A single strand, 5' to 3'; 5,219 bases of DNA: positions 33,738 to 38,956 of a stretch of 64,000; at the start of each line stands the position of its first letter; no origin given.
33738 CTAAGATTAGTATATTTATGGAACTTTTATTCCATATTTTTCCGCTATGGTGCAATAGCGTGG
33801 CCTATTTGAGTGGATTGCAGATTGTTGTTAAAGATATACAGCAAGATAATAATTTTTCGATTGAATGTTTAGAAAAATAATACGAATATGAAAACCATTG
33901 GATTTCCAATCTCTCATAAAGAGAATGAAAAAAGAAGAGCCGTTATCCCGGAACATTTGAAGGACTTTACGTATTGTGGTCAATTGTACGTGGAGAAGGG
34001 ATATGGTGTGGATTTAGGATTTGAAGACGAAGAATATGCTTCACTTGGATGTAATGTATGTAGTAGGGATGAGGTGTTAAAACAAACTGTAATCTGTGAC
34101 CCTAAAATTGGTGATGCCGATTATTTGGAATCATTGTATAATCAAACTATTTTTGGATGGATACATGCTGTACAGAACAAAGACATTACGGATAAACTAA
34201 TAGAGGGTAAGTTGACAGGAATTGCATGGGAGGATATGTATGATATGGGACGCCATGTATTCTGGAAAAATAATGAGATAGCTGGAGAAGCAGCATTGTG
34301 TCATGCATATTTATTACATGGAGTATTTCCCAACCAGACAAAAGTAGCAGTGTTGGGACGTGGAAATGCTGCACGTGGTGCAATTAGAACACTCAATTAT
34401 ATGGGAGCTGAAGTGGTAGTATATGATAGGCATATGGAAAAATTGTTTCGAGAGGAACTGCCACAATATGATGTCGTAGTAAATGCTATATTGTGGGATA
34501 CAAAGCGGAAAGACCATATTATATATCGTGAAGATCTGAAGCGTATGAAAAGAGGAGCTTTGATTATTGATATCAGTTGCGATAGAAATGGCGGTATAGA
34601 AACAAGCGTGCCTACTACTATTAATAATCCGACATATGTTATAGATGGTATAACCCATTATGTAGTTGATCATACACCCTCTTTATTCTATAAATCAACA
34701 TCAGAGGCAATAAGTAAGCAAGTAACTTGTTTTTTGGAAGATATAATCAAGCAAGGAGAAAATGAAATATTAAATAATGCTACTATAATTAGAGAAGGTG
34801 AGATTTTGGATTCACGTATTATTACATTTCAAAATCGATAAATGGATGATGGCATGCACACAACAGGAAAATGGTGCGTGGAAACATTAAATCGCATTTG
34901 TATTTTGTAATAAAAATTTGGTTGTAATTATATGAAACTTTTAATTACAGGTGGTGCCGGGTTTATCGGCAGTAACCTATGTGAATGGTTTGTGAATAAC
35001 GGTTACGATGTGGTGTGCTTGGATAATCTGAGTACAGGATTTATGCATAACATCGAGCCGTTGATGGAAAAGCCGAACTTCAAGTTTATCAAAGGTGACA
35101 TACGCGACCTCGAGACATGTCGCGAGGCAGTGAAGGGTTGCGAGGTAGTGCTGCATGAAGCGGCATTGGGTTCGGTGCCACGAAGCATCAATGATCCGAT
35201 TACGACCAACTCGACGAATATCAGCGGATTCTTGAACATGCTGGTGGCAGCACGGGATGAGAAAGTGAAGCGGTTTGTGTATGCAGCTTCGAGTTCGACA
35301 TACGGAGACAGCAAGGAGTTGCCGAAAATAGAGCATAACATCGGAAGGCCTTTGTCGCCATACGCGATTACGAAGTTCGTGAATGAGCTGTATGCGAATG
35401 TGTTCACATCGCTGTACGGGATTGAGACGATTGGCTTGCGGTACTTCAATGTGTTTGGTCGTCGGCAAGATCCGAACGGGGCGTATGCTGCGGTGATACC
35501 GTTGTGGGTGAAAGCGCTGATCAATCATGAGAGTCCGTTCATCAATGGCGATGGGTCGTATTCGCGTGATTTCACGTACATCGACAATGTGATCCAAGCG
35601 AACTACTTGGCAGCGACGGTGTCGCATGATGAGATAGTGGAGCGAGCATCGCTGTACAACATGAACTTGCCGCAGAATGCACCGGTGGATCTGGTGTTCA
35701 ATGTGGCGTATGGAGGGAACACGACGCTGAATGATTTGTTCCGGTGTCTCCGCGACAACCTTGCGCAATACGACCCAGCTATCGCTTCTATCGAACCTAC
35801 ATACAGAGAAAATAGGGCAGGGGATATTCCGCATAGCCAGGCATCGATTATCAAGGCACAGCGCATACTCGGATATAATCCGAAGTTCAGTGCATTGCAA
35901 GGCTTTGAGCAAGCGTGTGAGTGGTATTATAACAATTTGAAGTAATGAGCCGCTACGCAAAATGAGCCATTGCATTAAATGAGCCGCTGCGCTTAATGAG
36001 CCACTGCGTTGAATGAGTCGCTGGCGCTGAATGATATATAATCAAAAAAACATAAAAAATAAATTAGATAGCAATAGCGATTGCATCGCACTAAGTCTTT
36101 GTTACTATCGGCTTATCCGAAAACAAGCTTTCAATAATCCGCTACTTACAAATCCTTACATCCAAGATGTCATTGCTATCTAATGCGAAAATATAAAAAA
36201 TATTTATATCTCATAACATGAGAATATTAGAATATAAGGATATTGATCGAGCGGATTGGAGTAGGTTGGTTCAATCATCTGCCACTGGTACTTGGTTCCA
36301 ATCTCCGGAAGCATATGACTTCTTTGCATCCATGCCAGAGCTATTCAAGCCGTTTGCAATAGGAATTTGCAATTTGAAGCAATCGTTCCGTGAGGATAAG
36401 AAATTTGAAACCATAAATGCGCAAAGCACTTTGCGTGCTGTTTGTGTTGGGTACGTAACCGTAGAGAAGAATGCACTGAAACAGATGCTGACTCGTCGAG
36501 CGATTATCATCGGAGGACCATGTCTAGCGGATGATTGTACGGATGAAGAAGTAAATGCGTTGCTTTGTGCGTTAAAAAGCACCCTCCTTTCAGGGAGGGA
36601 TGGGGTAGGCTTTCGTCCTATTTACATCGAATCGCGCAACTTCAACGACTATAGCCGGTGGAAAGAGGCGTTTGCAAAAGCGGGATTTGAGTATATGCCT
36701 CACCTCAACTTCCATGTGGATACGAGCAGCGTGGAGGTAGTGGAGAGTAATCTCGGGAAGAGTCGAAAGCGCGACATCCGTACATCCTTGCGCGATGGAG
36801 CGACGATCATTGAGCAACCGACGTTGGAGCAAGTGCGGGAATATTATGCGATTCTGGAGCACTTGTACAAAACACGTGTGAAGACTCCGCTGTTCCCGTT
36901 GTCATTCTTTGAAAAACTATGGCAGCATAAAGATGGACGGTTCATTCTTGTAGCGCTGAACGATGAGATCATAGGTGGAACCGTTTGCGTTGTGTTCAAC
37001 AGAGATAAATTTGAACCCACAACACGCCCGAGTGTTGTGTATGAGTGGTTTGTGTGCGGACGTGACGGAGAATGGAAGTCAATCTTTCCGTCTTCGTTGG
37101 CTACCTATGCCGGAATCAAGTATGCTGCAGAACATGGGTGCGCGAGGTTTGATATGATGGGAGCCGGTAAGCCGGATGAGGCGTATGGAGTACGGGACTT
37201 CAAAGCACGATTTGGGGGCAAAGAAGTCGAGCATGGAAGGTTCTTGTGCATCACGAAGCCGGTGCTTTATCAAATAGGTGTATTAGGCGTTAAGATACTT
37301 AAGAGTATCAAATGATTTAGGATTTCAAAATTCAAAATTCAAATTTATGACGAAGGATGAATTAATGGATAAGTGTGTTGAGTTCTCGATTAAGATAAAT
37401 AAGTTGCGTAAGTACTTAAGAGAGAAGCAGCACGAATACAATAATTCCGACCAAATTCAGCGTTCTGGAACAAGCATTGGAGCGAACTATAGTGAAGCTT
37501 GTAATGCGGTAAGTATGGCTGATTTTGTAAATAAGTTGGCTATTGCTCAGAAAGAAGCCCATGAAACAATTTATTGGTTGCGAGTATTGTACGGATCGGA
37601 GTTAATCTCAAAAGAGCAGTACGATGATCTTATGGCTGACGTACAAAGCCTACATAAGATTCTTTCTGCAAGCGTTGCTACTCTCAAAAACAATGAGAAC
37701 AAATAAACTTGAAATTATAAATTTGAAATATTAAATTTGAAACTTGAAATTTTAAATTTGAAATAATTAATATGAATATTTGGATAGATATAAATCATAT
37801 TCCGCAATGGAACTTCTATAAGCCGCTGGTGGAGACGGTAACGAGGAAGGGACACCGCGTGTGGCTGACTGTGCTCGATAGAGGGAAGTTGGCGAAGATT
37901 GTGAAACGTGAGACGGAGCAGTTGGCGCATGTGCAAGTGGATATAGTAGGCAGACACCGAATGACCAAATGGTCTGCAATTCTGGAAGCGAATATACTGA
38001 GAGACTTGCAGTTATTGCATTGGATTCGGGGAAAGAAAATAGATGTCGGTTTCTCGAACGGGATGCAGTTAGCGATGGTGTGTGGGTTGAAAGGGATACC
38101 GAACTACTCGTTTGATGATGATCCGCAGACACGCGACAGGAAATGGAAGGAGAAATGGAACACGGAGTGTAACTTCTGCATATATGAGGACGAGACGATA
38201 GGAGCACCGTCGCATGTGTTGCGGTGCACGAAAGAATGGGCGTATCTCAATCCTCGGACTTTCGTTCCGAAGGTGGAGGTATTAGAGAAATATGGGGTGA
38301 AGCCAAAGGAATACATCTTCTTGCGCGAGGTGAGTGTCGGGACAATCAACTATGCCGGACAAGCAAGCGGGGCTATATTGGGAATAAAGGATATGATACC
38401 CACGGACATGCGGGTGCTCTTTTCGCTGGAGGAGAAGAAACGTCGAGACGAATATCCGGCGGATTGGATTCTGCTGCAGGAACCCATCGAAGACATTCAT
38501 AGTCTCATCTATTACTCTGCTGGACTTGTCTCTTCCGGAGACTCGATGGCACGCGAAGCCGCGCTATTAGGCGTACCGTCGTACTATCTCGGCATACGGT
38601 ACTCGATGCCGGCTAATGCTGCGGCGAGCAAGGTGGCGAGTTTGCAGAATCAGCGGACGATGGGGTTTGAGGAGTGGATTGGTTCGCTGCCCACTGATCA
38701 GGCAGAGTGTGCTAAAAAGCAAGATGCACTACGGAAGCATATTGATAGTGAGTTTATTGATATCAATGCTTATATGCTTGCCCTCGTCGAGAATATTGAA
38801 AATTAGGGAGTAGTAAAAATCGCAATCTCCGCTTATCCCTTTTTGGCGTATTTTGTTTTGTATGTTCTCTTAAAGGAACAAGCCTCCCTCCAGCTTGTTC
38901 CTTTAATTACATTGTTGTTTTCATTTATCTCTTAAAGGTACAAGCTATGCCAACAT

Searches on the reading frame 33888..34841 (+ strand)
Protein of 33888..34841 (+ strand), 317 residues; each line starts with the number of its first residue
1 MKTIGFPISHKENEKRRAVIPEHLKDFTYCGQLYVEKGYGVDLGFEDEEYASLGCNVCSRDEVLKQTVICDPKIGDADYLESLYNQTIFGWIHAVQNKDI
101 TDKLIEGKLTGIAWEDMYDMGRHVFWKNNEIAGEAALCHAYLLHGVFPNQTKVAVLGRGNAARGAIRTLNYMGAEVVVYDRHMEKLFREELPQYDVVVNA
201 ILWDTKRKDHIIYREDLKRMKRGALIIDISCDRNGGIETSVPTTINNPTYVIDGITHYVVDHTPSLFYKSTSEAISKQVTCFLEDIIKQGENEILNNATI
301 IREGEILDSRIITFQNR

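Call 16: search_protein_families(library=pfam, proteins=[window:33888-34841:+], max_evalue=0.01)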
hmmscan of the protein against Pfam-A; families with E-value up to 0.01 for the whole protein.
window:33888-34841:+ (317 aa): 4 families
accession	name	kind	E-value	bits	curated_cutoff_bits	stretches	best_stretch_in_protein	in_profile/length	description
PF01262.27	AlaDh_PNT_C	-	1.7e-27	96.7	23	2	184-305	83-204/214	Alanine dehydrogenase/PNT, C-terminal domain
PF05222.21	AlaDh_PNT_N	-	9.2e-15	55.5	30.4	1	10-120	6-120/136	Alanine dehydrogenase/PNT, N-terminal domain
PF02826.25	2-Hacid_dh_C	-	1.4e-07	31.5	25.1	1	148-230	34-127/178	D-isomer specific 2-hydroxyacid dehydrogenase, NAD binding domain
PF01488.26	Shikimate_DH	-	9.8e-06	26.1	24.3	1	149-255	11-135/138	Shikimate / quinate 5-dehydrogenase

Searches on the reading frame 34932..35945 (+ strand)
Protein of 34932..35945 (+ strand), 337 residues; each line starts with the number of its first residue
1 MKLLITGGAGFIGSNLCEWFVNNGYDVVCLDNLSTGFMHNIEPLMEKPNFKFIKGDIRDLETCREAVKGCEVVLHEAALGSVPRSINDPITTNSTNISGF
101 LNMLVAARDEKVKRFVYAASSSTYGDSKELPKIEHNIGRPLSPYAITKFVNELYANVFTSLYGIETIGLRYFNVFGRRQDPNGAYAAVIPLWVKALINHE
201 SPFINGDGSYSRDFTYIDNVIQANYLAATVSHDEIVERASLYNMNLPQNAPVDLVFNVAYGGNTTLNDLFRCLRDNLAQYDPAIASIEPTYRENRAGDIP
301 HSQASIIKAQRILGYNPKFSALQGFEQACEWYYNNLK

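Call 16: search_protein_families(library=pfam, proteins=[window:34932-35945:+], max_evalue=0.01)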
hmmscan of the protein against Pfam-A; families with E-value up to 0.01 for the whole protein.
window:34932-35945:+ (337 aa): 10 families
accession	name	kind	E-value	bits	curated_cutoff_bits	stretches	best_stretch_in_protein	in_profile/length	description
PF01370.27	Epimerase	-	2.6e-54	184.6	20.9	1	4-230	2-227/240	NAD dependent epimerase/dehydratase family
PF16363.11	GDP_Man_Dehyd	-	2.4e-49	169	27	1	4-326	1-330/332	GDP-mannose 4,6 dehydratase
PF01073.25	3Beta_HSD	-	1.3e-20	74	22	1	4-233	1-234/280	3-beta hydroxysteroid dehydrogenase/isomerase family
PF02719.21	Polysacc_synt_2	-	7.7e-15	55.3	20.2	1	3-120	1-128/293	Polysaccharide biosynthesis protein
PF13460.12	NAD_binding_10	-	2.7e-07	31.1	27.2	1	7-130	1-109/184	NAD(P)H-binding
PF04321.23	RmlD_sub_bind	-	2.7e-06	27.1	27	1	1-152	1-133/287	RmlD substrate binding domain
PF00106.31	adh_short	-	6.3e-06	26.2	26.6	1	4-71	4-72/195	short chain dehydrogenase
PF05368.20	NmrA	-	1.1e-05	25.7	27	1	2-133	4-121/298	NmrA-like family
PF07993.18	NAD_binding_4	-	0.0013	18.3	20.1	0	6-134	2-149/258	Male sterility protein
PF08659.16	KR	-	0.0019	18.6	22.6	0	4-70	4-75/180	KR domain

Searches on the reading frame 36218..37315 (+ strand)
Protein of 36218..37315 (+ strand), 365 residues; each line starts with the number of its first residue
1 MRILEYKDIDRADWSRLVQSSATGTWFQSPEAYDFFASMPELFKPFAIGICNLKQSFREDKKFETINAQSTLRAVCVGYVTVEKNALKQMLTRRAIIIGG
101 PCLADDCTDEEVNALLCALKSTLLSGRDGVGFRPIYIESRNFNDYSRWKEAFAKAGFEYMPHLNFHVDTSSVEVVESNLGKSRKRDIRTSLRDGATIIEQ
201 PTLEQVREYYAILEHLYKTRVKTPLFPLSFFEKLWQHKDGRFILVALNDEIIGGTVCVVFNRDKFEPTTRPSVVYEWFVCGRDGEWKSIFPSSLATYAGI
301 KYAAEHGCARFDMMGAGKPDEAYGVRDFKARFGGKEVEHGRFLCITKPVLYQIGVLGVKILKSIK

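Call 14: search_protein_families(library=pfam, proteins=[window:36218-37315:+], max_evalue=0.01)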
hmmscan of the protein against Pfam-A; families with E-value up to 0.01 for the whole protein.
window:36218-37315:+ (365 aa): 2 families
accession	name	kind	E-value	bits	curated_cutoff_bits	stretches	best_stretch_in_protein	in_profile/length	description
PF13480.13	Acetyltransf_6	-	1.1e-07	32.5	22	1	182-317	2-138/143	Acetyltransferase (GNAT) domain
PF02388.22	FemAB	-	4.7e-07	29.4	24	1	278-352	323-399/406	FemAB family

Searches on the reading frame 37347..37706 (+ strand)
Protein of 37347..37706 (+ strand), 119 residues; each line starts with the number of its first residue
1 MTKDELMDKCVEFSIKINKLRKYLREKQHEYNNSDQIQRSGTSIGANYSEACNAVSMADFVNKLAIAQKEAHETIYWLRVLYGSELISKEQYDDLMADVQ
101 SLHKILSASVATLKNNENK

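Call 14: search_protein_families(library=pfam, proteins=[window:37347-37706:+], max_evalue=0.01)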
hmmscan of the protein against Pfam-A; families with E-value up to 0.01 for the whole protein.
window:37347-37706:+ (119 aa): 1 family
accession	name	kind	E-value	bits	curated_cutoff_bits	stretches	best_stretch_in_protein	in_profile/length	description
PF05635.17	23S_rRNA_IVP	-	1.5e-24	86.7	33.8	1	5-107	4-105/106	23S rRNA-intervening sequence protein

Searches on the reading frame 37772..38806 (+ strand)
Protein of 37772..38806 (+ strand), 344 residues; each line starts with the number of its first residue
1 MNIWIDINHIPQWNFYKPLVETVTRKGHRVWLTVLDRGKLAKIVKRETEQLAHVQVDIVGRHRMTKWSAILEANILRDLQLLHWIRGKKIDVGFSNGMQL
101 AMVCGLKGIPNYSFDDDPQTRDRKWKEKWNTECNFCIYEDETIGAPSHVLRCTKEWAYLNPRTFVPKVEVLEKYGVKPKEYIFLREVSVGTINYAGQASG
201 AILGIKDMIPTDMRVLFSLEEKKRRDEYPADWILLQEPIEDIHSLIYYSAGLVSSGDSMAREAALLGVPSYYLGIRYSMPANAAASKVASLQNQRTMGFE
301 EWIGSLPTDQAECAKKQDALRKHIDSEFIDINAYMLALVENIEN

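Call 14: search_protein_families(library=pfam, proteins=[window:37772-38806:+], max_evalue=0.01)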
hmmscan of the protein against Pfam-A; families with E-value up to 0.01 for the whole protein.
window:37772-38806:+ (344 aa): 1 family
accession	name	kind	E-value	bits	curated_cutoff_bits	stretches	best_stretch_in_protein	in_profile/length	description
PF04007.18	DUF354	-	8.3e-11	42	22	1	2-270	2-282/349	Protein of unknown function (DUF354)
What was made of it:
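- Checked: Full-length DUF354 at 37772-38806 (Pfam PF04007, call 14).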

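Call 20: search_protein_families(library=ncbifam, proteins=[window:37772-38806:+], max_evalue=0.01)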
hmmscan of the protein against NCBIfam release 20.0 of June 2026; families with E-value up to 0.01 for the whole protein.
window:37772-38806:+ (344 aa): 0 families

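Call 23: find_encoding_contigs(protein=window:37772-38806:+, flank=10000, max_places=10)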
Protein window:37772-38806:+ (344 aa): 12 contigs read that carry it; 5 places shown.
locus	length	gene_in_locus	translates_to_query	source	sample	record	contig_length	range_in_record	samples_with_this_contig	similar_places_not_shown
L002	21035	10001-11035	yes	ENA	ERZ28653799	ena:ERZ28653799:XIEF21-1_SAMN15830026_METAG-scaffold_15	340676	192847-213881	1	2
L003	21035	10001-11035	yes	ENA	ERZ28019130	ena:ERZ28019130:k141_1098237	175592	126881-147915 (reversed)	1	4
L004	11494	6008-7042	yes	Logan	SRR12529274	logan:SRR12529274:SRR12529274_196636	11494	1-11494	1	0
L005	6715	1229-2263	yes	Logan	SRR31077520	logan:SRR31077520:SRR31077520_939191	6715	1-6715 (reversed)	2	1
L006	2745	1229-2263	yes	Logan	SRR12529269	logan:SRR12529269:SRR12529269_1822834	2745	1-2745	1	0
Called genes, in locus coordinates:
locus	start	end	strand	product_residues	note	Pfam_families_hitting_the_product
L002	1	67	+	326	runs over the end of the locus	-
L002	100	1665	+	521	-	PF03901:Glyco_transf_22 (weak)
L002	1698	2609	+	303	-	PF24793:GINT1_N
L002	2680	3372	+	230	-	PF04488:Gly_transf_sug, PF05704:Caps_synth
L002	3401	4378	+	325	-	PF13477:Glyco_trans_4_2, PF13439:Glyco_transf_4, PF13579:Glyco_trans_4_4 (weak), PF13692:Glyco_trans_1_4, PF00534:Glycos_transf_1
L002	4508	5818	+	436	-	PF27533:CapK_C (weak)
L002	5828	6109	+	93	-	-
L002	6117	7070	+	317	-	PF05222:AlaDh_PNT_N, PF02826:2-Hacid_dh_C (weak), PF01488:Shikimate_DH (faint), PF01262:AlaDh_PNT_C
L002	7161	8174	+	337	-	PF00106:adh_short (weak), PF01073:3Beta_HSD, PF01370:Epimerase, PF02719:Polysacc_synt_2, PF04321:RmlD_sub_bind (weak), PF05368:NmrA (weak), PF13460:NAD_binding_10 (weak), PF16363:GDP_Man_Dehyd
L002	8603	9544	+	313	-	PF13480:Acetyltransf_6 (weak), PF02388:FemAB (weak)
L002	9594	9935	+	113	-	PF05635:23S_rRNA_IVP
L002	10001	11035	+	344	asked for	PF04007:DUF354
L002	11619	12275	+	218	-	PF21247:Fic-like_C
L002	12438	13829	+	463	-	PF03721:UDPG_MGDP_dh_N, PF00984:UDPG_MGDP_dh, PF03720:UDPG_MGDP_dh_C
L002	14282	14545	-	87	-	PF21247:Fic-like_C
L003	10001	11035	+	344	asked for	PF04007:DUF354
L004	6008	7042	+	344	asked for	PF04007:DUF354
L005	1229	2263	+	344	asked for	PF04007:DUF354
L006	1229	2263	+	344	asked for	PF04007:DUF354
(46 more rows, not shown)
